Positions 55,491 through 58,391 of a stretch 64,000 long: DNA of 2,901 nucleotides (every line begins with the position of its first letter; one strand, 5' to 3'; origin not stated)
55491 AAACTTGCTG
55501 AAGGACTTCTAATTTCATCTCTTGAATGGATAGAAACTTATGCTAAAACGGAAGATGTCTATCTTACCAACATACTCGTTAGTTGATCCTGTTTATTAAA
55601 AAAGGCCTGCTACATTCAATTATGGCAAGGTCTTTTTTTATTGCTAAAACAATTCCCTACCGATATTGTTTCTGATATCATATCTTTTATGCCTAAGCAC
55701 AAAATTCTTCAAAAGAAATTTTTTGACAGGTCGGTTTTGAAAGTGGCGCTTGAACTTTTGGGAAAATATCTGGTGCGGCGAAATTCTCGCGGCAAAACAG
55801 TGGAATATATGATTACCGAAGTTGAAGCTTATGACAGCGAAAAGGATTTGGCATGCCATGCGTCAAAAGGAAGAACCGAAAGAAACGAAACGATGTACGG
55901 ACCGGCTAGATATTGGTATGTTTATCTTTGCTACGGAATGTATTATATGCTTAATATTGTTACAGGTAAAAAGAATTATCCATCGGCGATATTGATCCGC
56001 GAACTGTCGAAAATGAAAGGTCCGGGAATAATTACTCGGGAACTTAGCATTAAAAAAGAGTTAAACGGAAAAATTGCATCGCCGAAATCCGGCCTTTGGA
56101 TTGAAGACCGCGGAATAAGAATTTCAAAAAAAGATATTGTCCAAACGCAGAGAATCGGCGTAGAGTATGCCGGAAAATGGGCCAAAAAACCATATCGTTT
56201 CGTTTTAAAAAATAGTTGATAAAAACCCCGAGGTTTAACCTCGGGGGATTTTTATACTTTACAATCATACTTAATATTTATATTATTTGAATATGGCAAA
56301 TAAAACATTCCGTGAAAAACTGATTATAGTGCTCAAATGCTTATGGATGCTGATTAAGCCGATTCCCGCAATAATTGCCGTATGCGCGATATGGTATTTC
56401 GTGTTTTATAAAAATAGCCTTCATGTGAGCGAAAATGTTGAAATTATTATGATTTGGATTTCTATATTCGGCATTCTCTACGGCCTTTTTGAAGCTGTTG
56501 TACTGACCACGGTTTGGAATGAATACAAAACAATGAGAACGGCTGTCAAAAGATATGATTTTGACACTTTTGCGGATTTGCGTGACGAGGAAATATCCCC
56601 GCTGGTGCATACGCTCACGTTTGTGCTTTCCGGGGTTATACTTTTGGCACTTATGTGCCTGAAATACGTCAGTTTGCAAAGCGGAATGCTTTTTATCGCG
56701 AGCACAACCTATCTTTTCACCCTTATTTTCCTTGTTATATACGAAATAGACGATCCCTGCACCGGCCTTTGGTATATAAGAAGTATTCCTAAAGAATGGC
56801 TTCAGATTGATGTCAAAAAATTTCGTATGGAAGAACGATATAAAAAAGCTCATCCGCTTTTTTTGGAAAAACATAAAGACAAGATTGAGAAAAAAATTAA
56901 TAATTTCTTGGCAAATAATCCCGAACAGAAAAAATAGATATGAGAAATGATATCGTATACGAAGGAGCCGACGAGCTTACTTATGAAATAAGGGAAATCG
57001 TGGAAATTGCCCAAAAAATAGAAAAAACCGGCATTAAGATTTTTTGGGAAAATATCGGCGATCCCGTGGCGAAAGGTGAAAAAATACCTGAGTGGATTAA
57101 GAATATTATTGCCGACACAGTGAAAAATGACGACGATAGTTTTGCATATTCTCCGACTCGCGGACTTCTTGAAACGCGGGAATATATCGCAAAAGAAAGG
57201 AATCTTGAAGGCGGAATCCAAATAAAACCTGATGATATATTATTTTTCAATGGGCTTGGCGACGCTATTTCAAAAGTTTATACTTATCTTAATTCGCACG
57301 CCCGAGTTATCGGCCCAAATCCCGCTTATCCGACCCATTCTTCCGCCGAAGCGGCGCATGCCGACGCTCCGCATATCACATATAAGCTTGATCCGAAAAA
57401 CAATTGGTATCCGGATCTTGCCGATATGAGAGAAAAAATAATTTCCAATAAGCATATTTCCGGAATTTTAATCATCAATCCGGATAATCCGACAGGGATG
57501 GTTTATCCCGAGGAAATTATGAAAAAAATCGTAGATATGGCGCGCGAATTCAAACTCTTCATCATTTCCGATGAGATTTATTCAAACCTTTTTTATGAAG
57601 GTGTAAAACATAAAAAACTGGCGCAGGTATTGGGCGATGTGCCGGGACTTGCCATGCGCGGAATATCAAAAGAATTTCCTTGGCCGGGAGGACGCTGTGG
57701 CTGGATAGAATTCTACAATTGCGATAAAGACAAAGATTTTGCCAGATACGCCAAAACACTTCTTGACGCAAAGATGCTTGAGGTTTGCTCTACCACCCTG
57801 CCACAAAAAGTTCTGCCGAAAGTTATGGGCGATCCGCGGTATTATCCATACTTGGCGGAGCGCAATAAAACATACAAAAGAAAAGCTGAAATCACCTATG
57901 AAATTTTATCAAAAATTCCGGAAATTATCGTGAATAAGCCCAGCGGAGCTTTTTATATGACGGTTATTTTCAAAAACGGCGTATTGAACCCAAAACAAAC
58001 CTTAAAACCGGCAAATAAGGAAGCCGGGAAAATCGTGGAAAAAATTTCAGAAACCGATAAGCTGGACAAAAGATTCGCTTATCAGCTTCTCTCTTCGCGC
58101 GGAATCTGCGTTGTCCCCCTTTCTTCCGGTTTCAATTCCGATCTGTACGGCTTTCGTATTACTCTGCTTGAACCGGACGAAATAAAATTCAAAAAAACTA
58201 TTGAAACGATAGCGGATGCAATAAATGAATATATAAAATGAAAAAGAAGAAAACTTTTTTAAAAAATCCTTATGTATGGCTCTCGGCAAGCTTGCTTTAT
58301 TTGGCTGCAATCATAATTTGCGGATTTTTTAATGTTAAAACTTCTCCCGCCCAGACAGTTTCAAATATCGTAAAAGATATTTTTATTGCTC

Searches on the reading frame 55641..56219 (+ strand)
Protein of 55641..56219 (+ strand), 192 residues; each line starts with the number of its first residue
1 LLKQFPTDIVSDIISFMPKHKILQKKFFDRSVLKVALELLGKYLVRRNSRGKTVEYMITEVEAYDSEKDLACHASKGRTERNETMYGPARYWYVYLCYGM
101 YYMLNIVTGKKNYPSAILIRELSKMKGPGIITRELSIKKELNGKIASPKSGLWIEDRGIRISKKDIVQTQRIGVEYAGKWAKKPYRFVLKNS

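Call 101: search_protein_families(library=pfam, proteins=[window:55641-56219:+], max_evalue=0.00001)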
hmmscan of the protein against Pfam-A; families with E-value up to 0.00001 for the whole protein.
window:55641-56219:+ (192 aa): 1 family
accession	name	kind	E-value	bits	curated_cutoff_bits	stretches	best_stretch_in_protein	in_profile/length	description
PF02245.21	Pur_DNA_glyco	-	3.6e-47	160.5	27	2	26-122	1-94/181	Methylpurine-DNA glycosylase (MPG)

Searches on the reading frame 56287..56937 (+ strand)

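Call 101: search_protein_families(library=pfam, proteins=[window:56287-56937:+], max_evalue=0.00001)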
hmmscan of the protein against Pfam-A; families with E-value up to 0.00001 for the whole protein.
window:56287-56937:+ (216 aa): 1 family
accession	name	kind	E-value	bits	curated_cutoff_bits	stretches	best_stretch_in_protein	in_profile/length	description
PF14023.12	Bestrophin-like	-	5e-06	26.7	32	0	29-89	5-65/232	Bestrophin-like domain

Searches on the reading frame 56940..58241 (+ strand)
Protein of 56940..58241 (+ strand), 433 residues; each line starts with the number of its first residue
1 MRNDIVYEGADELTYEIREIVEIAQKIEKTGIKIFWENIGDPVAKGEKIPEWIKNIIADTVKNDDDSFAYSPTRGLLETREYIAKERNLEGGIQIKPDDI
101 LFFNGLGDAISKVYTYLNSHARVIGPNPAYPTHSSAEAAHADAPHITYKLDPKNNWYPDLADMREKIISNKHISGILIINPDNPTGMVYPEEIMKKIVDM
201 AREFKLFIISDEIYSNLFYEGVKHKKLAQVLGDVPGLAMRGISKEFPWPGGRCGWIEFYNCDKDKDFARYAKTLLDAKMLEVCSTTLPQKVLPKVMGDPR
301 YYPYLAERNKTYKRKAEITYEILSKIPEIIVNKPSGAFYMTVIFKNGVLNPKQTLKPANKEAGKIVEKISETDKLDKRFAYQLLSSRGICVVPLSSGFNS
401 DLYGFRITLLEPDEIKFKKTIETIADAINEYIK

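Call 101: search_protein_families(library=pfam, proteins=[window:56940-58241:+], max_evalue=0.00001)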
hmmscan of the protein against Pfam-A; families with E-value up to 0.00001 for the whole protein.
window:56940-58241:+ (433 aa): 1 family
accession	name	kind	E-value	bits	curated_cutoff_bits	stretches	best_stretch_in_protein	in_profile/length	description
PF00155.27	Aminotran_1_2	-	2.9e-36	125.8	19.7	1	47-396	17-335/361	Aminotransferase class I and II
